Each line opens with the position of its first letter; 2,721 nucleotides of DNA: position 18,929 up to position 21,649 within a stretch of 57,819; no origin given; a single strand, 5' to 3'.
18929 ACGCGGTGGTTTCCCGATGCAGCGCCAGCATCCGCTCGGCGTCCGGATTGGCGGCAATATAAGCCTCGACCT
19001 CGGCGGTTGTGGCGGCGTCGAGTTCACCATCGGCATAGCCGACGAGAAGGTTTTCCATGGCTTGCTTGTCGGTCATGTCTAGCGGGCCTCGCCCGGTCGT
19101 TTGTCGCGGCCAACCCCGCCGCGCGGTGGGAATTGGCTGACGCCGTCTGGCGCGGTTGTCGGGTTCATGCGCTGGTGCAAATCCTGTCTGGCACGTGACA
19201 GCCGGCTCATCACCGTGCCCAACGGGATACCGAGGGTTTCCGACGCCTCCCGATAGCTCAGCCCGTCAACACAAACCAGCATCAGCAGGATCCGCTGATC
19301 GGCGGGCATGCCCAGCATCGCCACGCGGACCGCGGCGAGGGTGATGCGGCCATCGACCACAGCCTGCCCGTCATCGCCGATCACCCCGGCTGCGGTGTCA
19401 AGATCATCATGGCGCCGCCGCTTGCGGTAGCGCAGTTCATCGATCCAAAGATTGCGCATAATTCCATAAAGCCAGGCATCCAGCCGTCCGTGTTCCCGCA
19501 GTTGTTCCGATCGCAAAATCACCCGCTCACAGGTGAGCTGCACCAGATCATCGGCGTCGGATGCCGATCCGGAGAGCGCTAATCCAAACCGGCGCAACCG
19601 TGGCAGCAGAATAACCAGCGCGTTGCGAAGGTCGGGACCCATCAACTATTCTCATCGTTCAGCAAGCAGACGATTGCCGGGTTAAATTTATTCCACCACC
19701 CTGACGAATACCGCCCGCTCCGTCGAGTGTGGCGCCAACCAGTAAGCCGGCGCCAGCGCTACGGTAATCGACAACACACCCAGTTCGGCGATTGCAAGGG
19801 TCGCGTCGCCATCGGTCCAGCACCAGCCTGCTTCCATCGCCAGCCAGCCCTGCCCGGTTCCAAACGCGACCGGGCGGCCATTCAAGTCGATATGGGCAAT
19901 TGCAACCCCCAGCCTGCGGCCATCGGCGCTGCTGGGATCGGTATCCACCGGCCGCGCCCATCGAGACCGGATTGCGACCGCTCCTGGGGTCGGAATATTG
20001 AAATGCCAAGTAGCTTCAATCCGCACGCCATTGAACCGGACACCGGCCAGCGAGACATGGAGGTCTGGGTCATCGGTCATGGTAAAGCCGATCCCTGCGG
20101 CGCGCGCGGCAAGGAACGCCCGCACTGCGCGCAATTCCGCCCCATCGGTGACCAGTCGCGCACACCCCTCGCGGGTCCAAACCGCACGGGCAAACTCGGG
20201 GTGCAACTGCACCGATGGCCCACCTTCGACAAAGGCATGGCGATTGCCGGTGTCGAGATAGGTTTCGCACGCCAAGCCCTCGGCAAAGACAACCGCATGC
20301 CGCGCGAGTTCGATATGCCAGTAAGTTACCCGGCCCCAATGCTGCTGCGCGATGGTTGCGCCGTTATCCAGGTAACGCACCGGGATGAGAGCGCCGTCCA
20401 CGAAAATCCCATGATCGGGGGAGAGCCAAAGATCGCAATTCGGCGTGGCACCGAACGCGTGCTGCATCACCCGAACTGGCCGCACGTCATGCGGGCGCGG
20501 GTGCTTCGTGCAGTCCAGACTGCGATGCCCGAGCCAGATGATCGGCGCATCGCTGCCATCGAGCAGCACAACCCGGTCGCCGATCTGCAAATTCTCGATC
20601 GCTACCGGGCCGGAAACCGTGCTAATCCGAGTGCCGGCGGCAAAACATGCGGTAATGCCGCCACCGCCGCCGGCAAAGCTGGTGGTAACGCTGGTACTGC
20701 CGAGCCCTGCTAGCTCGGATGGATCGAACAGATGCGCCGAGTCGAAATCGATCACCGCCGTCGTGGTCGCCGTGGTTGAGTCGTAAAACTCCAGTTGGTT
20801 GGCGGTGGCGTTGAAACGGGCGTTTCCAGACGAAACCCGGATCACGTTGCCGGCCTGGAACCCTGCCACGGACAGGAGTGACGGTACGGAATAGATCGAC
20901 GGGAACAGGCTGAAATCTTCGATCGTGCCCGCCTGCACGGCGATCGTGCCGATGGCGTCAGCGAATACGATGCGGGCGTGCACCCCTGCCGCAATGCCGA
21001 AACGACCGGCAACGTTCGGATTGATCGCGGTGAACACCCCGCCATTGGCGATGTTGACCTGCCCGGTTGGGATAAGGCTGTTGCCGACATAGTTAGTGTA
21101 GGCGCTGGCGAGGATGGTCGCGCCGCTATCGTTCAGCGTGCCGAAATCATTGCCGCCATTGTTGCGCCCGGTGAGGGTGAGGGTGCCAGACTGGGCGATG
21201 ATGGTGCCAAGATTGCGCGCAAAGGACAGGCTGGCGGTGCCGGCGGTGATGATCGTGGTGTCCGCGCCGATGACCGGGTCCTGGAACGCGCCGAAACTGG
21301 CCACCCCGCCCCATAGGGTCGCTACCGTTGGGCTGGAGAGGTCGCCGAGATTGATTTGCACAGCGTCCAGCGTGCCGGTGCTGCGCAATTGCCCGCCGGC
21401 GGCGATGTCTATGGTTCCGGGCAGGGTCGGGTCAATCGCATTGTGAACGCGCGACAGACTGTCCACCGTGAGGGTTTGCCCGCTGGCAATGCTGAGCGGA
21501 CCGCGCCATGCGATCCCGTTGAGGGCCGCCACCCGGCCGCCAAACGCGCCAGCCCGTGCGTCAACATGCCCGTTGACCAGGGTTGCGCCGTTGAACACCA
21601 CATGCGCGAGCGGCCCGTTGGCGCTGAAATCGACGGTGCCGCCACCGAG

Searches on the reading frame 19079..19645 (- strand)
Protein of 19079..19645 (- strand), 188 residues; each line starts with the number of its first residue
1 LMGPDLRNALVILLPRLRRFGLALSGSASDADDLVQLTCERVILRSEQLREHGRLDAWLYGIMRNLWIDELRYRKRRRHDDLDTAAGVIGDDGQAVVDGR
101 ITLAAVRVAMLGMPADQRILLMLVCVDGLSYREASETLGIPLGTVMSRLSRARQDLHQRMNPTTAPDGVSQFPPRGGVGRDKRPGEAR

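Call 6: search_protein_families(library=pfam, proteins=[window:19079-19645:-], max_evalue=0.01)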
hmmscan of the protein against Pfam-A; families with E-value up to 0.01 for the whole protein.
window:19079-19645:- (188 aa): 7 families
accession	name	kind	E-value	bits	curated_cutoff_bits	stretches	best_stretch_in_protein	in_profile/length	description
PF08281.18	Sigma70_r4_2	-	7.8e-15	54.7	25.7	1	105-156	3-54/54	Sigma-70, region 4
PF04542.20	Sigma70_r2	-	3.3e-14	52.9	24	1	14-77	6-71/71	Sigma-70 region 2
PF22029.2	PhyR_sigma2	-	9.8e-12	45.2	27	1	14-63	5-54/55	Sigma2 domain of PhyR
PF04545.22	Sigma70_r4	-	1.7e-07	31.1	24.1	1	109-156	1-48/50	Sigma-70, region 4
PF07638.17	Sigma70_ECF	-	0.00025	21.4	21.1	1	45-161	65-184/185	ECF sigma factor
PF13412.12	HTH_24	-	0.00074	19.5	21.9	1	116-153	5-42/48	Winged helix-turn-helix DNA-binding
PF13384.12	HTH_23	-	0.0022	18.2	24.6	1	118-151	6-40/50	Homeodomain-like domain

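Call 7: search_protein_families(library=ncbifam, proteins=[window:19079-19645:-], max_evalue=0.01)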
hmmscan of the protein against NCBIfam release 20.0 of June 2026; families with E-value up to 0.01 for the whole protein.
window:19079-19645:- (188 aa): 85 families (the best 25 are shown)
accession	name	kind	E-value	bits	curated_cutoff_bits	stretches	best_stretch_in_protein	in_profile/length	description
NF009164.0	PRK12511.1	equivalog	1.5e-34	119.1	185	1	7-170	7-169/182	RNA polymerase sigma factor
NF009192.0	PRK12540.1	equivalog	3.8e-27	95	307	1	4-160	5-159/182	RNA polymerase sigma factor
NF009198.0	PRK12546.1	equivalog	2.9e-25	89.1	270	1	4-161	7-162/188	RNA polymerase sigma factor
NF009199.0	PRK12547.1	subfamily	1.2e-24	86.8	219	1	5-158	7-158/184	RNA polymerase sigma factor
NF007229.0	PRK09647.1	equivalog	4.1e-23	81.9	265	1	18-162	58-204/220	RNA polymerase sigma factor SigE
NF009169.0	PRK12516.1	equivalog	1.2e-22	80.3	321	1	6-158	12-162/188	RNA polymerase sigma factor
NF058625.1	sigma_PG0214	equivalog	1.1e-19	70.8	130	1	13-163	13-164/170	GFO_1088 family ECF-type sigma factor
TIGR02947.1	SigH_actino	hypoth_equivalog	1.9e-19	70.1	251.55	1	16-168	23-187/193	RNA polymerase sigma-70 factor, TIGR02947 family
NF007225.0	PRK09643.1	equivalog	4.4e-19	69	190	1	16-168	39-190/204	RNA polymerase sigma factor SigM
NF009166.1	PRK12513.1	equivalog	5.2e-19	68.7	206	1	18-162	36-188/193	RNA polymerase sigma factor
TIGR02937.1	sigma70-ECF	superfamily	6.5e-19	68.2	42.9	1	10-160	7-165/165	sigma-70 family RNA polymerase sigma factor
NF008890.0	PRK11924.1-3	equivalog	7.6e-19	67.9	284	1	14-161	49-202/205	RNA polymerase sigma factor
TIGR02983.1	SigE-fam_strep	subfamily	1.7e-18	67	141.55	1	15-161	17-159/162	SigE family RNA polymerase sigma factor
NF007227.0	PRK09645.1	subfamily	2.6e-18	66.6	202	1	17-157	26-167/177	sigma-70 family RNA polymerase sigma factor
NF009185.0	PRK12533.1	equivalog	2.7e-18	66.4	248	1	24-163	49-196/231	RNA polymerase sigma factor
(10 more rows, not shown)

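Call 81: search_dna_similar(query=window:19079-19642:-, collection=plasmids, mode=protein, max_rows=40)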
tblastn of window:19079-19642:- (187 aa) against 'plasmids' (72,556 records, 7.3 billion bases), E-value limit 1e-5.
Records with a match: 1297; places in all: 1498; records where one place covers at least 80% of the query: 823.
Best place of each record, by identity: <60% 1297.
By first word of the organism name: Rhizobium 242; Sinorhizobium 151; Ralstonia 132; Pantoea 67; Citrobacter 67; Streptomyces 59; Phaeobacter 50; Agrobacterium 40; Paracoccus 32; Azospirillum 23; and 109 more.
By predicted mobility (MOB-suite, as given by PLSDB): non-mobilizable 724; mobilizable 303; conjugative 270.
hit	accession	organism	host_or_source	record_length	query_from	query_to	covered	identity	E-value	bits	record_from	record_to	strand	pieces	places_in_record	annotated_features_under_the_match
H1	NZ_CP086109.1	Skermanella mucosa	single cell,crude oil contaminated ...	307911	5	171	89%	46.4%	8e-38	144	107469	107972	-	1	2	RNA polymerase sigma factor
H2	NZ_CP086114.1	Skermanella rosea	single cell,hydrocarbon-contaminated ...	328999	5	171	89%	46.4%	3e-37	143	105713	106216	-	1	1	RNA polymerase sigma factor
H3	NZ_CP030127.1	Indioceanicola profundi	sediment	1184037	9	165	84%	48.8%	3e-30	122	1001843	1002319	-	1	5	none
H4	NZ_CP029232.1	Sinorhizobium fredii CCBAU 45436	Glycine max,cell culture,plant root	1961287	4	174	91%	43.8%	3e-35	137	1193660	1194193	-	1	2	record has no annotation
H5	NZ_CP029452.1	Sinorhizobium fredii CCBAU 25509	Glycine soja,cell culture,plant root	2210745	4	174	91%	43.8%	3e-35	137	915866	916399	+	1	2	record has no annotation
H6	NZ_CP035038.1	Sinorhizobium fredii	single cell,soil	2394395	4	174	91%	43.8%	2e-34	135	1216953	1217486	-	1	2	none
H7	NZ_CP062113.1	Aminobacter sp. SR38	bacterial pure culture,soil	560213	9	176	90%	44.4%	1e-36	140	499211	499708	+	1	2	RNA polymerase sigma factor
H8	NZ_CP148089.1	Sinorhizobium meliloti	Medicago sativa,cell culture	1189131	4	170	89%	44.6%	2e-36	140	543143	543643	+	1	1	record has no annotation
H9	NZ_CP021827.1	Sinorhizobium meliloti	Medicago truncatula,Single Cell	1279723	4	170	89%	44.6%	2e-36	140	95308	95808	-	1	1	record has no annotation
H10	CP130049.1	Sinorhizobium meliloti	Medicago,Cell culture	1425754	4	170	89%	44.6%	2e-36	140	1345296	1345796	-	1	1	RNA polymerase sigma factor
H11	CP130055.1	Sinorhizobium meliloti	Medicago,Cell culture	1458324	4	170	89%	44.6%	2e-36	140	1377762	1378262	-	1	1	RNA polymerase sigma factor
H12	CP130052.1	Sinorhizobium meliloti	Medicago,Cell culture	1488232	4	170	89%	44.6%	2e-36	140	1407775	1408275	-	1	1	RNA polymerase sigma factor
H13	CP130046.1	Sinorhizobium meliloti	Medicago,Cell culture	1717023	4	170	89%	44.6%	2e-36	140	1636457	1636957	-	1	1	RNA polymerase sigma factor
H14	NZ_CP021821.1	Sinorhizobium meliloti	Medicago truncatula,Single Cell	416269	4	170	89%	44.6%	2e-36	140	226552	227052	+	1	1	RNA polymerase sigma factor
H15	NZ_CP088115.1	Sinorhizobium meliloti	cell culture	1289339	4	170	89%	44.6%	3e-36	140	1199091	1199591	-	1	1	none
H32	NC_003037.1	Sinorhizobium meliloti 1021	-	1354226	4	170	89%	44.6%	7e-36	139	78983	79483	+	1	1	none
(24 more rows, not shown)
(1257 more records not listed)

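Call 82: get_annotated_region(hit=H32, flank=3000)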
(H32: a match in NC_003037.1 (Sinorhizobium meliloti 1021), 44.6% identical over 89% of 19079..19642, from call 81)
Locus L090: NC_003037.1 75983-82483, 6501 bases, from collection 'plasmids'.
description: Sinorhizobium meliloti 1021 plasmid pSymA, complete sequence
organism: Sinorhizobium meliloti 1021 (NCBI taxid 266834)
taxonomy: Bacteria; Pseudomonadota; Alphaproteobacteria; Hyphomicrobiales; Rhizobiaceae; Sinorhizobium; Sinorhizobium meliloti; Sinorhizobium meliloti 1021
host: -; source: -; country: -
typing (MOB-suite, as given by PLSDB): conjugative; relaxase MOBQ; mating-pair formation MPF_T
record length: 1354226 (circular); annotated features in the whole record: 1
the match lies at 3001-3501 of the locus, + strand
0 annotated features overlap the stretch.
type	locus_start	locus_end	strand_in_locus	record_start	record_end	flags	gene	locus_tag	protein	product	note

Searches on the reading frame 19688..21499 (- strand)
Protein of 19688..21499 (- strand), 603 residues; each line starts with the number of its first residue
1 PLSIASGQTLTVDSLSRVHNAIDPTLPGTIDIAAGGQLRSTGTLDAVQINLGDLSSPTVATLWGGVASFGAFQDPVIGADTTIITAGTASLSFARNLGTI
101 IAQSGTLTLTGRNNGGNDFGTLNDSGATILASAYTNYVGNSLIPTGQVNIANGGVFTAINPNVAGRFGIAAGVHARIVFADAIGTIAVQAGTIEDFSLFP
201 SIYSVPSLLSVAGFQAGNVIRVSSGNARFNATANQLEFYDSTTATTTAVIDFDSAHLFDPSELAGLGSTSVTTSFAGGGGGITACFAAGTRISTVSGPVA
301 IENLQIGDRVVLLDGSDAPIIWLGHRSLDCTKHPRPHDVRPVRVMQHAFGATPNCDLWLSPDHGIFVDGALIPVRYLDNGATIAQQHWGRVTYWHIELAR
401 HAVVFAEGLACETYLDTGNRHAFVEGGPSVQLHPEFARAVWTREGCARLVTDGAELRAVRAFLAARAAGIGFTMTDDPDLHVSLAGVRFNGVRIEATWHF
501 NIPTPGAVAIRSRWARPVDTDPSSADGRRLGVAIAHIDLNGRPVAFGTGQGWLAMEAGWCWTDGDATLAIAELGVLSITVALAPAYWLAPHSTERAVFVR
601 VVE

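Call 14: find_homologous_proteins(query=window:19688-21499:-)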
Query window:19688-21499:- (603 aa): 801 proteins with E <= 0.001 among 8000 candidates; the best 120 are listed.
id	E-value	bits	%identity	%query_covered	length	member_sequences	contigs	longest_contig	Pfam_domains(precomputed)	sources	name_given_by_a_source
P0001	6.0e-248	843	73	85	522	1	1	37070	PF13403.12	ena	-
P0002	6.6e-92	327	45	67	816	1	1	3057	PF13403.12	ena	-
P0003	6.2e-91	324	51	52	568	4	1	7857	PF16168.12,PF13403.12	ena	-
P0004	3.2e-89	318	51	51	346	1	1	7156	PF13403.12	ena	-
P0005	3.5e-89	318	50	51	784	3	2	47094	PF13403.12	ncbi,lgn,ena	-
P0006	3.3e-88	315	49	52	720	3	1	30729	PF13229.13,PF12708.13,PF13403.12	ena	-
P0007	6.1e-88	314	48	50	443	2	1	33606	PF13403.12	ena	-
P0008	9.3e-88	314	45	57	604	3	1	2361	PF00082.28,PF13403.12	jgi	jgi:hypothetical protein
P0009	1.6e-87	313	38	84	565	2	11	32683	PF13403.12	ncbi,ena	-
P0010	2.5e-87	312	51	51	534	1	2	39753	PF13365.13,PF13403.12,PF00089.33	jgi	jgi:V8-like Glu-specific endopeptidase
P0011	2.6e-87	312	49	52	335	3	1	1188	PF13403.12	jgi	jgi:hypothetical protein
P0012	4.8e-87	311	47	58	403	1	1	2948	PF13403.12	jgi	jgi:hypothetical protein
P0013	2.7e-86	309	51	50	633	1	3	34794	PF00657.29,PF13403.12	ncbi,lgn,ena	-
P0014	2.8e-86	309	48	54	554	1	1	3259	PF13403.12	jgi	jgi:hypothetical protein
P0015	4.0e-86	308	50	52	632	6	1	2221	PF00657.29,PF13403.12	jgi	-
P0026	3.9e-84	302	49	55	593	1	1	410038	PF04185.20,PF13403.12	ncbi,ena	-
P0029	1.3e-83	300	52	50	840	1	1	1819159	PF13403.12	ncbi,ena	-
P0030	1.6e-83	300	40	81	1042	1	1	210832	PF13403.12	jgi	jgi:hypothetical protein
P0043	4.4e-82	295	48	61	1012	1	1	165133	PF13403.12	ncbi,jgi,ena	jgi:T5SS/PEP-CTERM-associated repeat protein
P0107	3.6e-76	275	48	53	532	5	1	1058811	PF13365.13,PF13403.12,PF00089.33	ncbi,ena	-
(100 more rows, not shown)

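Call 17: find_encoding_contigs(protein=P0001, flank=10000, max_places=4)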
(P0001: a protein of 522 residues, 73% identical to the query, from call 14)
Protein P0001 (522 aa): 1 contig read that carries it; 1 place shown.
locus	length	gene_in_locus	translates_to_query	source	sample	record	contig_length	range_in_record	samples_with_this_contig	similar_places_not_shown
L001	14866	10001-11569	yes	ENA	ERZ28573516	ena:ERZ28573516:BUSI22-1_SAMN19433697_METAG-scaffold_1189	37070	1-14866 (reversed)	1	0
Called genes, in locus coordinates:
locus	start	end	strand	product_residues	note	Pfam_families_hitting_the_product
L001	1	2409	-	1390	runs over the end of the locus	PF04563:RNA_pol_Rpb2_1, PF04561:RNA_pol_Rpb2_2, PF04565:RNA_pol_Rpb2_3, PF10385:RNA_pol_Rpb2_45, PF00562:RNA_pol_Rpb2_6, PF04560:RNA_pol_Rpb2_7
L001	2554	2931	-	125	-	PF16320:Ribosomal_L12_N, PF00542:Ribosomal_L12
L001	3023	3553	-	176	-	PF00466:Ribosomal_L10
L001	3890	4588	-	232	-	PF00687:Ribosomal_L1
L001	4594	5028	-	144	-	PF03946:Ribosomal_L11_N, PF00298:Ribosomal_L11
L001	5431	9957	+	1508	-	-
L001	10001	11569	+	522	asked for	PF13403:Hint_2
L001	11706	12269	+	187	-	PF04542:Sigma70_r2, PF22029:PhyR_sigma2, PF08281:Sigma70_r4_2, PF04545:Sigma70_r4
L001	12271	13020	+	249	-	-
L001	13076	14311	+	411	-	PF01029:NusB, PF01189:Methyltr_RsmB-F, PF13649:Methyltransf_25 (weak)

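Call 53: search_protein_families(library=ncbifam, proteins=[P0043], max_evalue=5)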
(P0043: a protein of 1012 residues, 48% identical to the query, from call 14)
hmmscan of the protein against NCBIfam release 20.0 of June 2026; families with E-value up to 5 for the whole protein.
P0043 (1012 aa): 1 family
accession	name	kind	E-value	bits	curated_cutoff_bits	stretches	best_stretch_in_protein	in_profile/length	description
TIGR04393.1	rpt_T5SS_PEPC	repeat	6.1e-23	80.6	23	7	376-422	4-49/49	T5SS/PEP-CTERM-associated repeat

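Call 54: search_protein_families(library=pfam, proteins=[P0043], max_evalue=5)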
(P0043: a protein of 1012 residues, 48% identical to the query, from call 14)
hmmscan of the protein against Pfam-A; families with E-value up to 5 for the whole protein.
P0043 (1012 aa): 1 family
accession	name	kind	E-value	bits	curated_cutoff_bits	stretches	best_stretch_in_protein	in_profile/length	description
PF13403.11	Hint_2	-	3.7e-45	154.3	28.4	1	694-827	2-146/147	Hint domain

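Call 55: find_encoding_contigs(protein=P0107, flank=8000, max_places=1)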
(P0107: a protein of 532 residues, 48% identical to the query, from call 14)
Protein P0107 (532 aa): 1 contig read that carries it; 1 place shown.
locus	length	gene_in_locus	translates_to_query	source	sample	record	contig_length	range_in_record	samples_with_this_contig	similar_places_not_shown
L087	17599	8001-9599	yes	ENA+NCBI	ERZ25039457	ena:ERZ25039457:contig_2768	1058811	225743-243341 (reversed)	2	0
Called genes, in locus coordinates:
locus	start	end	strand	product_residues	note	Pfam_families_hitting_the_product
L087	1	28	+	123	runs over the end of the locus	-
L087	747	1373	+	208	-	PF02798:GST_N, PF13417:GST_N_3, PF13409:GST_N_2, PF13410:GST_C_2 (weak)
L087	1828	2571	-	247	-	PF00982:Glyco_transf_20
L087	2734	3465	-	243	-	PF02358:Trehalose_PPase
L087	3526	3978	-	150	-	PF09923:DUF2155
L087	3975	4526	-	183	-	PF02470:MlaD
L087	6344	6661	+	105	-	PF14588:YjgF_endoribonc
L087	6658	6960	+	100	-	PF04339:FemAB_like (weak)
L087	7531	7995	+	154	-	PF04339:FemAB_like, PF13480:Acetyltransf_6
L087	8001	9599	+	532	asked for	PF00089:Trypsin (weak), PF13365:Trypsin_2, PF13403:Hint_2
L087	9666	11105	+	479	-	PF13204:Apiosidase, PF12904:Collagen_bind_2 (weak)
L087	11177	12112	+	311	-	-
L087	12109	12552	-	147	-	PF00106:adh_short, PF13561:adh_short_C2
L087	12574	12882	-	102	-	PF00106:adh_short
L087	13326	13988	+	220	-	PF01380:SIS (weak)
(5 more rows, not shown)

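Call 56: find_encoding_contigs(protein=P0026, flank=8000, max_places=1)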
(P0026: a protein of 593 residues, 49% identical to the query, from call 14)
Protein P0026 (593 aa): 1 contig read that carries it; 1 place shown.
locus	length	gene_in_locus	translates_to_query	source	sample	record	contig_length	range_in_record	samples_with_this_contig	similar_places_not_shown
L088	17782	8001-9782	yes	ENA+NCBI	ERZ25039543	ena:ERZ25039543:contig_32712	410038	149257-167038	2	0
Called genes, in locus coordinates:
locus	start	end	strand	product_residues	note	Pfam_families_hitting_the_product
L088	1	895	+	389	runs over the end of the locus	PF01594:AI-2E_transport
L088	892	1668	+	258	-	-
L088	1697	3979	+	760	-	PF13089:PP_kinase_N, PF02503:PP_kinase, PF13091:PLDc_2 (faint), PF17941:PP_kinase_C_1, PF13090:PP_kinase_C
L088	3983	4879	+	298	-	PF02541:Ppx-GppA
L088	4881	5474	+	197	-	PF21697:Ppx_C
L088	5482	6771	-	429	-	PF00375:SDF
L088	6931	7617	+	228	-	PF01557:FAA_hydrolase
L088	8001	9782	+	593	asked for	PF04185:Phosphoesterase, PF13403:Hint_2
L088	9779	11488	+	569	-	PF13403:Hint_2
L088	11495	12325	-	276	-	PF12399:BCA_ABC_TP_C (weak), PF00005:ABC_tran, PF13304:AAA_21 (faint)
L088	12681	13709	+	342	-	-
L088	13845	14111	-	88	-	PF02653:BPD_transp_2 (weak)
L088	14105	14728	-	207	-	PF02653:BPD_transp_2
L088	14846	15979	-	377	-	PF13433:Peripla_BP_5, PF13458:Peripla_BP_6, PF01094:ANF_receptor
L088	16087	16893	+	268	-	PF03372:Exo_endo_phos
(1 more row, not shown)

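Call 57: find_encoding_contigs(protein=P0029, flank=8000, max_places=1)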
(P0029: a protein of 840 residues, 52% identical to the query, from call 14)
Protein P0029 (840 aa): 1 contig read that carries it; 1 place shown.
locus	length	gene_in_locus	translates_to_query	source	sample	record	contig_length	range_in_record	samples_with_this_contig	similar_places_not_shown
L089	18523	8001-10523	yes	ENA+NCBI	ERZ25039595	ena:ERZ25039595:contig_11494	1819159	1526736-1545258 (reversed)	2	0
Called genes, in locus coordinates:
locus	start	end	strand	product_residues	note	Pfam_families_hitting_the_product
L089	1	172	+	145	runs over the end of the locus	-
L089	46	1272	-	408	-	-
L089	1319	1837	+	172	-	PF00528:BPD_transp_1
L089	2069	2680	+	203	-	PF00005:ABC_tran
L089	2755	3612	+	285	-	PF13714:PEP_mutase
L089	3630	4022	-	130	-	PF00126:HTH_1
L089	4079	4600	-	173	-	PF01980:TrmO_N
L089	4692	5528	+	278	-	PF06748:DUF1217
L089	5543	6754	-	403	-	PF13414:TPR_11 (faint)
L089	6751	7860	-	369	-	PF16261:DUF4915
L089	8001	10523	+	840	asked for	PF13403:Hint_2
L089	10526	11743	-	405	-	PF07690:MFS_1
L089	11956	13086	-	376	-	-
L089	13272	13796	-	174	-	-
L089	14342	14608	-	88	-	PF07969:Amidohydro_3 (weak)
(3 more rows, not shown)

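Call 91: find_encoding_contigs(protein=P0030, flank=6000, max_places=1)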
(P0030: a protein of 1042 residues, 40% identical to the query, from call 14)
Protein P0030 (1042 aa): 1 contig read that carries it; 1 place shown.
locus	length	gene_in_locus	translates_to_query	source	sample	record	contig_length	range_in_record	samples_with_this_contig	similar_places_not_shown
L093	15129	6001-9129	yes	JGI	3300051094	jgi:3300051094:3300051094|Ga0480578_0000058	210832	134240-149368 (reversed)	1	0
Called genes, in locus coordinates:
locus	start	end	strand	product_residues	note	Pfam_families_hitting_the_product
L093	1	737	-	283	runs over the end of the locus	PF00005:ABC_tran, PF13304:AAA_21 (faint)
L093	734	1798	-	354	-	PF13379:NMT1_2, PF09084:NMT1, PF12974:Phosphonate-bd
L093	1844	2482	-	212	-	PF00694:Aconitase_C, PF27434:LeuD_C (weak)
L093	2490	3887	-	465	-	PF00330:Aconitase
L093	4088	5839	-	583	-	PF13522:GATase_6, PF13537:GATase_7, PF00733:Asn_synthase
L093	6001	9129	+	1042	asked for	PF13403:Hint_2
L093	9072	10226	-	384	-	PF06850:PHB_depo_C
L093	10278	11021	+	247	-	PF13409:GST_N_2, PF13410:GST_C_2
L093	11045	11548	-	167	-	PF02311:AraC_binding (weak), PF07883:Cupin_2 (weak)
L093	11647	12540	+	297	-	PF01075:Glyco_transf_9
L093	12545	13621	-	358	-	PF13439:Glyco_transf_4, PF13579:Glyco_trans_4_4, PF20706:GT4-conflict, PF00534:Glycos_transf_1, PF13692:Glyco_trans_1_4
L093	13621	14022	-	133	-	PF01242:PTPS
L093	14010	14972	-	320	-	-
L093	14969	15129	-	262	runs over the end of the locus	PF01872:RibD_C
